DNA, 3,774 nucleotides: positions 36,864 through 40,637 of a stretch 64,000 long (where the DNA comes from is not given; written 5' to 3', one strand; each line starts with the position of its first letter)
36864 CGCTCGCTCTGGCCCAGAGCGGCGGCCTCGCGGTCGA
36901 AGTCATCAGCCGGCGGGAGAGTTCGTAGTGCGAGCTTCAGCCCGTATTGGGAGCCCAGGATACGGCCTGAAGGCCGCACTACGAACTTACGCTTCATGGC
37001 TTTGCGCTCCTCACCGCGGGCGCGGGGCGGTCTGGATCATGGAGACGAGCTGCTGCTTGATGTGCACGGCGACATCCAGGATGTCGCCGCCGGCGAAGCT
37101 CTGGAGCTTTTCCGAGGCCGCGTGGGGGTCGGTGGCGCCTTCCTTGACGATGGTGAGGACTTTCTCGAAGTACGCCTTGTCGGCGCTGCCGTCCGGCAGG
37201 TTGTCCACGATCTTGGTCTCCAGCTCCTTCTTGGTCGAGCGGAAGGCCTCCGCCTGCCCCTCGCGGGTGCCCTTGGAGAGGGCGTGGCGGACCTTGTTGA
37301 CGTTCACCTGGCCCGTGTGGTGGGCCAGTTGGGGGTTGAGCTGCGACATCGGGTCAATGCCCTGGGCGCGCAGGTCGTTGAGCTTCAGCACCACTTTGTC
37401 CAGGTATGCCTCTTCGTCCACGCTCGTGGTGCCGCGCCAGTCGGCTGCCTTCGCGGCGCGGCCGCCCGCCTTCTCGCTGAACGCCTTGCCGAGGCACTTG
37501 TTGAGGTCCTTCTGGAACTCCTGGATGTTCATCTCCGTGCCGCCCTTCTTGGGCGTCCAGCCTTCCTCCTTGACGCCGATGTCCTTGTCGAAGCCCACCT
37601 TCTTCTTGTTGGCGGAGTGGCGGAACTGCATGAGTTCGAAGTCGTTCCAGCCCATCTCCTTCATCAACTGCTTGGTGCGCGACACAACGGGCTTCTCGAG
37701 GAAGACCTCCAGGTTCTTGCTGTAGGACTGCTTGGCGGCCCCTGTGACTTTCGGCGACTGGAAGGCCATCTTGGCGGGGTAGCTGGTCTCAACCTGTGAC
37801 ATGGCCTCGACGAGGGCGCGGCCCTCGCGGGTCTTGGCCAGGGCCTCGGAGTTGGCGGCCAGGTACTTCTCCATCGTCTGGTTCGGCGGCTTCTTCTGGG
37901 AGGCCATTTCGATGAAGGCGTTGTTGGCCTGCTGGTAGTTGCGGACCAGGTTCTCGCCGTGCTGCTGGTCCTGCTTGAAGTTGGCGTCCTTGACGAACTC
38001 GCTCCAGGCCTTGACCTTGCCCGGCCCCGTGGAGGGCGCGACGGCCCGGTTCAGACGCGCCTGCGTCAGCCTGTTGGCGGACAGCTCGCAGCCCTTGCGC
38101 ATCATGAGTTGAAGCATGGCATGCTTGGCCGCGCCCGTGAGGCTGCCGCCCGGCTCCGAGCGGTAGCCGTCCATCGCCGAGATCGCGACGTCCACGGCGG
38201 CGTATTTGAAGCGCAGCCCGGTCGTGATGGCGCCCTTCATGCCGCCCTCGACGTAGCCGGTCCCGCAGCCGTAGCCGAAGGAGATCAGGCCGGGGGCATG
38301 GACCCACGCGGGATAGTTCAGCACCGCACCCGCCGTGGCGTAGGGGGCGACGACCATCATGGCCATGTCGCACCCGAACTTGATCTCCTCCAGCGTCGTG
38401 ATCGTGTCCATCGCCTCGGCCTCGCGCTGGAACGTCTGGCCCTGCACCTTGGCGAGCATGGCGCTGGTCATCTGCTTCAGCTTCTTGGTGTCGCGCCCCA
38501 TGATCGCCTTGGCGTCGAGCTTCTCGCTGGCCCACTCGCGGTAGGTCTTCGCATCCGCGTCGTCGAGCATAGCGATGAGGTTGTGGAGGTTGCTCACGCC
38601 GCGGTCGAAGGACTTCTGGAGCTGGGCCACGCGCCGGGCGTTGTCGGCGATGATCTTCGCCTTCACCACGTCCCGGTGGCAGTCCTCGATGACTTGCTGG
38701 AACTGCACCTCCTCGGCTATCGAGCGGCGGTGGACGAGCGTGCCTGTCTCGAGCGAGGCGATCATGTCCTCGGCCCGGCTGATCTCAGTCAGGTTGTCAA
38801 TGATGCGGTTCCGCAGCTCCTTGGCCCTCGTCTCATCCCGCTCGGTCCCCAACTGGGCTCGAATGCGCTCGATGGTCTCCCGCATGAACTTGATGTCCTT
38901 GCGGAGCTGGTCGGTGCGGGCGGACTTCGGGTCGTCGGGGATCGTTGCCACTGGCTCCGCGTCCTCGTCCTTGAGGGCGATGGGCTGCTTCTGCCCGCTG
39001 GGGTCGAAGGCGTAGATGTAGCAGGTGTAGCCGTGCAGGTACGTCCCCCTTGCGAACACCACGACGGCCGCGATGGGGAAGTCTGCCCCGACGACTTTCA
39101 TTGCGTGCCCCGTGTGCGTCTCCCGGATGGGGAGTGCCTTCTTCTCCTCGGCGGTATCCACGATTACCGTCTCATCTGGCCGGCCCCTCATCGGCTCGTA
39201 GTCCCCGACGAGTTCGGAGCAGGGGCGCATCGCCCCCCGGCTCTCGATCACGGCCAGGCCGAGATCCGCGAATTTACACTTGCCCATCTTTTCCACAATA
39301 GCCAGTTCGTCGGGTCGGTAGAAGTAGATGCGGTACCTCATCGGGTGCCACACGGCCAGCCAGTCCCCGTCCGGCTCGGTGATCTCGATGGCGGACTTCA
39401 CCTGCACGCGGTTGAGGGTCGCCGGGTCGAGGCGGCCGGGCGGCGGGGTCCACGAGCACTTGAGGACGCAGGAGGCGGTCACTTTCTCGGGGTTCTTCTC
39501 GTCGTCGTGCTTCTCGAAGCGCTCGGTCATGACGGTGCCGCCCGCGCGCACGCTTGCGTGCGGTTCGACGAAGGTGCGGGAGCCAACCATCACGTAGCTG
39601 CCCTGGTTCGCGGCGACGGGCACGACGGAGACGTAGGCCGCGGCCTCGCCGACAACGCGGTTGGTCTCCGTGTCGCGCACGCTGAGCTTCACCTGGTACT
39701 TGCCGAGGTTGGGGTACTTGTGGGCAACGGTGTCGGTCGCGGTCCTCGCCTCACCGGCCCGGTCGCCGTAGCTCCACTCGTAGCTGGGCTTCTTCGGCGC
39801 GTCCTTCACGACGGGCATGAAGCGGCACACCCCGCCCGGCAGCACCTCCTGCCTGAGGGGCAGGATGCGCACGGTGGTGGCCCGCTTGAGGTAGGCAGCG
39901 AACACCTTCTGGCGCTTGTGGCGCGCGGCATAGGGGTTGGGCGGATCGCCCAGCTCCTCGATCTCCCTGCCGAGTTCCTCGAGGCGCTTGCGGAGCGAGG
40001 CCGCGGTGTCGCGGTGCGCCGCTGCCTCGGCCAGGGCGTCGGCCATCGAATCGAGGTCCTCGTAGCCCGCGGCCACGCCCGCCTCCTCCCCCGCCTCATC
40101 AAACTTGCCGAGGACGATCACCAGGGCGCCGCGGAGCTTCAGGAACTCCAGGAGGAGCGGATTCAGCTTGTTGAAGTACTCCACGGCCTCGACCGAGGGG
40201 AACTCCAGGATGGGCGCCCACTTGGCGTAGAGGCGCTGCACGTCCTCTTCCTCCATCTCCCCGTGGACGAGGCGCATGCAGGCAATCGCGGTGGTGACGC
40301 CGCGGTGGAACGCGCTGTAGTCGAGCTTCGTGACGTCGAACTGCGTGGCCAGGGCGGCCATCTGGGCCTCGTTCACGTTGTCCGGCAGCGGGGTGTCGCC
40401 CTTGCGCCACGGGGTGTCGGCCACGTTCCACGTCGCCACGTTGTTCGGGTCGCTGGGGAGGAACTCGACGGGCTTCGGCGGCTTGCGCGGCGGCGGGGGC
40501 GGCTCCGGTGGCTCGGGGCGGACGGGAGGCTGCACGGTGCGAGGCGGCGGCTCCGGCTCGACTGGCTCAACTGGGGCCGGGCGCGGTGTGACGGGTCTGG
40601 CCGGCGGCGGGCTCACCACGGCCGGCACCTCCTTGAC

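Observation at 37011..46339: Tandem pair of giant secreted TPR-PKD paralogs with a ~900-aa conserved C-terminal region of unknown function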

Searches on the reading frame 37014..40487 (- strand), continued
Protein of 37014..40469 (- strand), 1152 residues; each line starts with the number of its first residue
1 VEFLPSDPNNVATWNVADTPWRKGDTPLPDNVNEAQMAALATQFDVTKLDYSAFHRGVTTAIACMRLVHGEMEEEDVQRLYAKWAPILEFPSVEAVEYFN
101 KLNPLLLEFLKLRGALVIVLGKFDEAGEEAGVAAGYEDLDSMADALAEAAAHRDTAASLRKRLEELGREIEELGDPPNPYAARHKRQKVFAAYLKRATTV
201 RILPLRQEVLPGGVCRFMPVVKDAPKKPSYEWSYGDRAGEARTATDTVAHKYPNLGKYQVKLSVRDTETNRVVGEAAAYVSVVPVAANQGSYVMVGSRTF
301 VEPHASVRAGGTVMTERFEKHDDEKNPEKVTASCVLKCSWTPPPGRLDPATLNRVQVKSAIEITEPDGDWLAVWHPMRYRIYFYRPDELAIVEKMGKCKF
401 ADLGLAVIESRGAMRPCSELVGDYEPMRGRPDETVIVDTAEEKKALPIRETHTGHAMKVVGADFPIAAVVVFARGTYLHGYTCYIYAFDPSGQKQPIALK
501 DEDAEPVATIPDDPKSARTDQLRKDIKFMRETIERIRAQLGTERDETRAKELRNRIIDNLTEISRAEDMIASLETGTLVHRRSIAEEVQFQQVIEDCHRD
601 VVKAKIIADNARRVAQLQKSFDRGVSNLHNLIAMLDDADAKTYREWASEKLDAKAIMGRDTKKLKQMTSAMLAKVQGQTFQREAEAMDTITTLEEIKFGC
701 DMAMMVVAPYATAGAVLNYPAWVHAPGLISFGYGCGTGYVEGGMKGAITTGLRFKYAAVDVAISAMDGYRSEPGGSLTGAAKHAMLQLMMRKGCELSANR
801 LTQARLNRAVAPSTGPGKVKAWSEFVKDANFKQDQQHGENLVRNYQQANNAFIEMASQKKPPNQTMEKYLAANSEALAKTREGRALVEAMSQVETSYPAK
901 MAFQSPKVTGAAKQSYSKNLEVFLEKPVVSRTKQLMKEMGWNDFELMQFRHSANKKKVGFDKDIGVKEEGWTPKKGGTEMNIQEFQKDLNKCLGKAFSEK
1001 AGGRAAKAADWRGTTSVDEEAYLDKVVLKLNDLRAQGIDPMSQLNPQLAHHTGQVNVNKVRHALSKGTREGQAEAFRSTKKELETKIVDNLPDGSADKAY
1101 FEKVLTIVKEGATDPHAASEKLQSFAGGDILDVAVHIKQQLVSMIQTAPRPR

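Call 94: find_encoding_contigs(protein=P0156, flank=7000, max_places=2)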
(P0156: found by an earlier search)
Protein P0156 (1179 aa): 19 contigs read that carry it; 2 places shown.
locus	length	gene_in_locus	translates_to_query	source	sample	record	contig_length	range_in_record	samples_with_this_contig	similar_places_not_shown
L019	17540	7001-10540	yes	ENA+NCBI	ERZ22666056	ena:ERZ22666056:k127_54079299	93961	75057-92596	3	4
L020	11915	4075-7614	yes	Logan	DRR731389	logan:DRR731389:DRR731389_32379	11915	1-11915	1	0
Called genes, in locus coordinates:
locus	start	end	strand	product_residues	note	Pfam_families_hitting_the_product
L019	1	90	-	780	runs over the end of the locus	PF00403:HMA, PF00122:E1-E2_ATPase, PF00702:Hydrolase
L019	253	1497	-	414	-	PF01041:DegT_DnrJ_EryC1, PF01212:Beta_elim_lyase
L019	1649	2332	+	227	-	-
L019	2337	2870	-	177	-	PF07385:Lyx_isomer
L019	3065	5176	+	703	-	PF12437:GSIII_N, PF00120:Gln-synt_C, PF18318:Gln-synt_C-ter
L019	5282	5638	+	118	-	PF01740:STAS, PF13466:STAS_2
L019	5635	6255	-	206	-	PF01726:LexA_DNA_bind, PF00717:Peptidase_S24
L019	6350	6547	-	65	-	-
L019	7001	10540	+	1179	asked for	PF00801:PKD, PF18911:PKD_4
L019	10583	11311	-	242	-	-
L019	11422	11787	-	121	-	PF07719:TPR_2 (faint), PF00515:TPR_1 (faint), PF13181:TPR_8 (faint), PF13424:TPR_12 (faint), PF13428:TPR_14 (faint), PF13432:TPR_16, PF13414:TPR_11 (faint), PF14559:TPR_19 (weak), +2 more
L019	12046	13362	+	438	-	PF03721:UDPG_MGDP_dh_N, PF00984:UDPG_MGDP_dh, PF03720:UDPG_MGDP_dh_C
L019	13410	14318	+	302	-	-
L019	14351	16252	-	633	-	PF06824:Glyco_hydro_125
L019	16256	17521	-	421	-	PF06245:DUF1015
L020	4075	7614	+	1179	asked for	PF00801:PKD, PF18911:PKD_4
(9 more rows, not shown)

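Call 95: find_encoding_contigs(protein=P0030, flank=7000, max_places=2)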
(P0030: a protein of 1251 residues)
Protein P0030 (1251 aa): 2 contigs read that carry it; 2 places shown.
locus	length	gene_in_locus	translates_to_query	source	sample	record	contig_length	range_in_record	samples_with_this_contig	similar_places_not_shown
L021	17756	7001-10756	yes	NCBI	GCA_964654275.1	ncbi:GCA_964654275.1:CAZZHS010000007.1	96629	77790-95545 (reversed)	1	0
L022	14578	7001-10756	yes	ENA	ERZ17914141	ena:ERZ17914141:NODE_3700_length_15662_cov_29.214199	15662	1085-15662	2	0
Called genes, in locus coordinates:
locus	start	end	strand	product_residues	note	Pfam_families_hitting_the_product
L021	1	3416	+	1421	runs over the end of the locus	PF00024:PAN_1 (weak)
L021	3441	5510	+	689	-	PF14870:PSII_BNR (faint), PF25852:DUF6242_C (faint), PF15902:Sortilin-Vps10 (faint), PF07494:Reg_prop (faint), PF02012:BNR (faint)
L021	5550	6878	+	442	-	-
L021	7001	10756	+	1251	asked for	-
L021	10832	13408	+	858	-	PF00400:WD40 (faint), PF07676:PD40 (faint), PF10647:Gmad1 (faint)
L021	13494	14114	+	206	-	-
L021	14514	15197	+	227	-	-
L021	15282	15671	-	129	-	-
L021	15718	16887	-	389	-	PF01734:Patatin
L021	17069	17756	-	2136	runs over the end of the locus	PF24096:DUF7379, PF24096:DUF7379, PF02450:LCAT, PF05057:DUF676 (weak), PF12770:CHAT, PF00656:Peptidase_C14 (weak), PF20308:TPR-S, PF13676:TIR_2, +1 more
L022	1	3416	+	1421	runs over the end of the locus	PF00024:PAN_1 (weak)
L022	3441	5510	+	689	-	PF14870:PSII_BNR (faint), PF25852:DUF6242_C (faint), PF15902:Sortilin-Vps10 (faint), PF07494:Reg_prop (faint), PF02012:BNR (faint)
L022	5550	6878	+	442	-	-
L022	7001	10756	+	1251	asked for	-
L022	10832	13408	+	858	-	PF00400:WD40 (faint), PF07676:PD40 (faint), PF10647:Gmad1 (faint)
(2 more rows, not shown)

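Call 100: find_related_loci(query=A3, collection=metagenome_contigs, flank=10000)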
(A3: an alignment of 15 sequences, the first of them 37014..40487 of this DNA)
Query A3 (1158 aa) in metagenome_contigs; peptide patterns used: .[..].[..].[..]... (x = any residue, [..] = any of these).
33 stretches matched a pattern; 14 encode a relative of the query (tblastn E <= 1e-3); 14 distinct loci.
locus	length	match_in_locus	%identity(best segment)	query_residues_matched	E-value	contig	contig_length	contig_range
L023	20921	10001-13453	71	7-1157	0e+0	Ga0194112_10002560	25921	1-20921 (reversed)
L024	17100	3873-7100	30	35-1134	4e-38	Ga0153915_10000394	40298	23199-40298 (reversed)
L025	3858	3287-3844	37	2-194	7e-29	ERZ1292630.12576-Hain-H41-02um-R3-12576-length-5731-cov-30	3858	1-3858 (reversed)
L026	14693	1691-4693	34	7-1098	3e-26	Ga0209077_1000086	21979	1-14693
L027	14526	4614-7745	35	7-1116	4e-25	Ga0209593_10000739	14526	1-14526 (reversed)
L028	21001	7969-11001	35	7-1097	9e-25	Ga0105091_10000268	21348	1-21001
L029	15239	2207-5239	35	7-1097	8e-25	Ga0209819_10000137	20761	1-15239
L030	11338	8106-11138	35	7-1097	2e-24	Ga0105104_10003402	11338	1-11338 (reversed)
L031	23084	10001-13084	31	7-1129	8e-24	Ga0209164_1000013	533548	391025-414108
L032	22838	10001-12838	24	7-1037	3e-23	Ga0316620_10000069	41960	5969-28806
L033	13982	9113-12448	37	49-1113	3e-18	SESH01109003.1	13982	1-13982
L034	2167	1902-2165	42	36-118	4e-13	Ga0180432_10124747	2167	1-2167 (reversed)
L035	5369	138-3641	30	47-1138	2e-10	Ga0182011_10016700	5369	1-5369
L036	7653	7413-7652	31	47-126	3e-6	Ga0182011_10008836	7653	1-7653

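Call 111: find_encoding_contigs(protein=P0009, flank=8000, max_places=2)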
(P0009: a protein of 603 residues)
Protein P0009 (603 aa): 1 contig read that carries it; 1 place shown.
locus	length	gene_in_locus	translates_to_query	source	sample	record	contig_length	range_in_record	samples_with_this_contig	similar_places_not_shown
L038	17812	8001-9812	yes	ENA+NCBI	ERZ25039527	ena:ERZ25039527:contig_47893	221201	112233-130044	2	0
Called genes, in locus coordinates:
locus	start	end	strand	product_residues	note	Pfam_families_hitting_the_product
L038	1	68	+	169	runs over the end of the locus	PF00756:Esterase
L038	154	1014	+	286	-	PF07676:PD40 (faint)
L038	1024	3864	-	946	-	PF03781:FGE-sulfatase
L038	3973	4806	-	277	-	PF00078:RVT_1, PF08388:GIIM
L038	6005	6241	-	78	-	-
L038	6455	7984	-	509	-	-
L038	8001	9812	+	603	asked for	-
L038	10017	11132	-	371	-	PF13517:FG-GAP_3 (faint), PF06739:SBBP (weak), PF01839:FG-GAP (faint)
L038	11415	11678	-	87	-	PF06739:SBBP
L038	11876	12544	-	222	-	PF25778:DUF7948, PF06739:SBBP (weak)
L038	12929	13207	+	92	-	PF01527:HTH_Tnp_1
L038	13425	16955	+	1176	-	PF25778:DUF7948, PF13517:FG-GAP_3 (faint), PF06739:SBBP (faint), PF01839:FG-GAP (faint), PF10342:Kre9_KNH (faint)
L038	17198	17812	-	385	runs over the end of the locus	PF01609:DDE_Tnp_1 (weak)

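Call 112: find_related_loci(query=A3, collection=viral_contigs, flank=5000)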
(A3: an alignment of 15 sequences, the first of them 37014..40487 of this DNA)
Query A3 (1158 aa) in viral_contigs; peptide patterns used: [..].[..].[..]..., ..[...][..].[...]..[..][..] (x = any residue, [..] = any of these).
33 stretches matched a pattern, but none encodes a relative of the query by tblastn (E <= 1e-3).

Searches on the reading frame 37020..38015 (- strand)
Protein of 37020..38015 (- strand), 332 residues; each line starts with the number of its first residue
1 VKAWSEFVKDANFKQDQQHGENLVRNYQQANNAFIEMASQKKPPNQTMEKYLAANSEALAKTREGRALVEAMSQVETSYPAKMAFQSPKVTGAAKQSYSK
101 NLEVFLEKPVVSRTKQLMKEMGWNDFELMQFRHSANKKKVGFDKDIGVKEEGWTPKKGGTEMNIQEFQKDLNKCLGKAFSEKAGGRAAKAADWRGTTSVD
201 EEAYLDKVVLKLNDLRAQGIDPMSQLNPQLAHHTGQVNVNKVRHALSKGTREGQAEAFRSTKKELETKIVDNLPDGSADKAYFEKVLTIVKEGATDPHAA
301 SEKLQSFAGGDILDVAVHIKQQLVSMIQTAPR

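Call 81: search_protein_families(library=pfam, max_evalue=10, proteins=[window:37020-38015:-])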
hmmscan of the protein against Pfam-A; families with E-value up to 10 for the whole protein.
seq(332 aa): 1 family
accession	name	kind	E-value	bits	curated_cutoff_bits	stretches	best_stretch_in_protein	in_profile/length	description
PF02100.23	ODC_AZ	-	0.16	12.3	24.2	1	102-139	62-99/114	Ornithine decarboxylase antizyme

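Call 91: search_solved_structures(query=A6, max_evalue=10, show_alignments=3)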
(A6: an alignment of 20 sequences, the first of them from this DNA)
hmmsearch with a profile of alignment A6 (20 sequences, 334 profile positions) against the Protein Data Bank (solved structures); distinct sequences matched with E-value up to 10: 11.
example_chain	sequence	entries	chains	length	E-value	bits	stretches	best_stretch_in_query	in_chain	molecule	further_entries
6egc_A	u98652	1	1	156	0.00053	22.6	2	13-70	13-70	SC_2L4HC2_23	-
6y07_A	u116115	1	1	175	0.012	18.1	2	11-58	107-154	sohair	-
5j73_A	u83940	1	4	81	0.026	17.1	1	11-58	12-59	protein design 2L4HC2_9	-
5j0k_A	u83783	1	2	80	0.072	15.6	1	13-65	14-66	designed protein 2L4HC2_23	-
8cra_A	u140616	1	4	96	0.31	13.5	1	8-63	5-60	Floral homeotic protein AGAMOUS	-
1g6u_A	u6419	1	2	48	0.38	13.2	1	29-67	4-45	DOMAIN SWAPPED DIMER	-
8enk_E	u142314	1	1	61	0.64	12.5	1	22-56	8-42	Protein THO1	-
9p6j_A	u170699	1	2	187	0.96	11.9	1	159-232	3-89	diguanylate cyclase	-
6z0m_B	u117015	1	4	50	0.99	11.9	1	30-57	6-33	Cys-Ncap strand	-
6z0l_B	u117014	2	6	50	1.2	11.5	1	31-57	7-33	Cys-N2 Strand | 'Cys-N2-SO3-' Strand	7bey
8gjg_A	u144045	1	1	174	9.9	8.6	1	24-61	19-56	gluc_A04_0005 Binder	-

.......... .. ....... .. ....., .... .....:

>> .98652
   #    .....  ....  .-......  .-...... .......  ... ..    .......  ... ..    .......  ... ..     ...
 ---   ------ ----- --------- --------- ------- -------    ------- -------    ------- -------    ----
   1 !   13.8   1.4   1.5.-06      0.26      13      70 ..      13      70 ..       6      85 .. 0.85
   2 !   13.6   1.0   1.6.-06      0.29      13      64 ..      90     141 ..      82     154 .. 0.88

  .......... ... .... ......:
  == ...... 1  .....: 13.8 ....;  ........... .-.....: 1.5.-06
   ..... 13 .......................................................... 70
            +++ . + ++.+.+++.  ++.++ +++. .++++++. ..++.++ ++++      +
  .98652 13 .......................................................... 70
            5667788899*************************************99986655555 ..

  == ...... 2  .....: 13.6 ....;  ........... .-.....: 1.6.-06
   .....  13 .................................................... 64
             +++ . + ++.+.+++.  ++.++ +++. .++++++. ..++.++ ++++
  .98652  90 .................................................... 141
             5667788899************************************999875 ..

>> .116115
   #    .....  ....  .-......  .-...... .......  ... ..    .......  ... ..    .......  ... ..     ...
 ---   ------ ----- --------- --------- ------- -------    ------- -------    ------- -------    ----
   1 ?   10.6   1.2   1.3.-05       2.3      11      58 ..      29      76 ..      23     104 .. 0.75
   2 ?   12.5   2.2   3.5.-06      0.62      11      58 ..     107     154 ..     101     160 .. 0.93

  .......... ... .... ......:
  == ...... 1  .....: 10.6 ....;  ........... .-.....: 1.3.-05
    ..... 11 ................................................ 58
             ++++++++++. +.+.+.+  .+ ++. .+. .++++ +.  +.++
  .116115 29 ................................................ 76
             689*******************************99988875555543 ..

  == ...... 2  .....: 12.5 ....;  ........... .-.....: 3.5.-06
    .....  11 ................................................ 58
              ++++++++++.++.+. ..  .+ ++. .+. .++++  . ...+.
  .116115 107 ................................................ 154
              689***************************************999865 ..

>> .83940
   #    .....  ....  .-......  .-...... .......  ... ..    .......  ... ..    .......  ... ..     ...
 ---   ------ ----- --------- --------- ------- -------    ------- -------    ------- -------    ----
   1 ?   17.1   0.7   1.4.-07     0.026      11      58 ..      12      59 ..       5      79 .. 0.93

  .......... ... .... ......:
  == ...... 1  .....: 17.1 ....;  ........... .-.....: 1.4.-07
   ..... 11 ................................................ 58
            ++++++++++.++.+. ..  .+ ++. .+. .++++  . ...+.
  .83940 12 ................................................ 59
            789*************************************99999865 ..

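Call 92: search_protein_families(library=ncbifam, alignment_id=A6, max_evalue=1)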
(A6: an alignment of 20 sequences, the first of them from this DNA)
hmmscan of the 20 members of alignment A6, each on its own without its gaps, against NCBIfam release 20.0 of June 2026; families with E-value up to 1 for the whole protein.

A. member 1, seq(332 aa): 0 families

B. families by the number of members that match (of 20 scanned): 16 families
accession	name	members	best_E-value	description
NF033919.1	PA2779_fam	1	0.0037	PA2779 family protein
NF033677.1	biofilm_BapA_N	1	0.0037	BapA prefix-like domain-containing protein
NF052350.1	CV39L_fam_lectin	1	0.0072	CV39L family lectin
NF007913.0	PRK10626.1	1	0.015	hypothetical protein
NF008170.0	PRK10917.2-4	1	0.015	ATP-dependent DNA helicase RecG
NF033777.1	M_group_A_cterm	1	0.018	M protein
NF002138.0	PRK00977.1-2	1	0.035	exodeoxyribonuclease VII small subunit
TIGR02492.1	flgK_ends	1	0.035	flagellar hook-associated protein FlgK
NF009991.0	PRK13460.1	1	0.037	F0F1 ATP synthase subunit B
TIGR00372.1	cas4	1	0.07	CRISPR-associated protein Cas4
NF011142.0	PRK14555.1-3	1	0.072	RNA-binding protein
NF007898.0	PRK10604.1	1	0.078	two-component system sensor histidine kinase RstB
TIGR04328.1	cas4_PREFRAN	1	0.078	type V CRISPR-associated protein Cas4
NF008283.0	PRK11061.1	1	0.096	phosphoenolpyruvate--protein phosphotransferase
TIGR04358.1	XXXCH_domain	1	0.19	GAK system XXXCH domain-containing protein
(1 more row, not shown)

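Call 93: search_protein_families(library=phrogs, alignment_id=A6, max_evalue=1)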
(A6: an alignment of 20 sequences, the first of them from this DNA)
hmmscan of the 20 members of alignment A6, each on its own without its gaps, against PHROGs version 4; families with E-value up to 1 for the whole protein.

A. member 1, seq(332 aa): 2 families
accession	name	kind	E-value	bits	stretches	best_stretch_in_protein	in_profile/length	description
phrog_28211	-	unknown function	0.008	16.8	1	137-183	41-87/234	-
phrog_14309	-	unknown function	0.17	12.6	1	91-141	14-64/176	-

B. families by the number of members that match (of 20 scanned): 25 families
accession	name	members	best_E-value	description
phrog_37668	-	1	0.0013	head maturation protease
phrog_34293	-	1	0.0074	-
phrog_28211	-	1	0.008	-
phrog_18999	-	1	0.03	-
phrog_7450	-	1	0.034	polysaccharide chain length determinant protein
phrog_18696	-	1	0.038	-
phrog_15084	-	1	0.045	-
phrog_35437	-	1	0.074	-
phrog_3482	-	1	0.076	-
phrog_19956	-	1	0.085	-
phrog_5133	-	1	0.089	-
phrog_28306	-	1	0.12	-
phrog_37326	-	1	0.14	-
phrog_9477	-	1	0.16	-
phrog_14309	-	1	0.17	-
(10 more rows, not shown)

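Call 109: find_homologous_proteins(query=A6, max_evalue=0.001)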
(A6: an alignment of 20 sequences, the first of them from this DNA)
Query A6 (20 sequences) (332 aa, profile of the alignment): 4 proteins with E <= 0.001 among 7992 candidates.
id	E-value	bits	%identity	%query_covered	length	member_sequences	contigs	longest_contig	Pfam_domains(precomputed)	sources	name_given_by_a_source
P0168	9.9e-102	359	24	90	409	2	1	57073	-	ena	-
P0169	7.0e-98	346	25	66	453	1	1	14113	-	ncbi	ncbi:MAG: hypothetical protein R6U55_07525, partial [Desulfovermiculus sp.]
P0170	2.9e-86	308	26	62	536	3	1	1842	-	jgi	jgi:hypothetical protein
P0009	1.1e-50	191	50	99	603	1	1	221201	-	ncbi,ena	-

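Call 110: find_encoding_contigs(protein=P0168, flank=8000, max_places=2)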
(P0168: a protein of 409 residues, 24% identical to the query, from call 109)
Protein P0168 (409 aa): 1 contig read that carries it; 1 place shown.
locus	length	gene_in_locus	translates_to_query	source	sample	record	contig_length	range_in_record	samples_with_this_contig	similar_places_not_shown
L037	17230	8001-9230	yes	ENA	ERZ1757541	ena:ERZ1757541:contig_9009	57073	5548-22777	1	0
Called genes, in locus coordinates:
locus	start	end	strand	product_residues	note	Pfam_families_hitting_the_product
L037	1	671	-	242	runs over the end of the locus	PF00005:ABC_tran, PF02463:SMC_N (faint), PF13481:AAA_25 (faint), PF13555:AAA_29 (weak), PF13304:AAA_21 (faint)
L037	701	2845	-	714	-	PF00092:VWA (faint)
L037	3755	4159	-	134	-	PF19936:DUF6399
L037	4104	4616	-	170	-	-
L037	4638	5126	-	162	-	-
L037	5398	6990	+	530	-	-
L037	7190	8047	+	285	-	-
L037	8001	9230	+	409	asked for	-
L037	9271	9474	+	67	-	-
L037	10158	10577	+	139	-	PF12762:DDE_Tnp_IS1595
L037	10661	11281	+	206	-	-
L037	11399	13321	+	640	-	-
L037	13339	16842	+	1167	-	PF00052:Laminin_B (weak)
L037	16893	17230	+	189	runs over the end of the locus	PF13443:HTH_26, PF07883:Cupin_2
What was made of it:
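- Tried and rejected: They are not independent domains (calls 110, 111).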
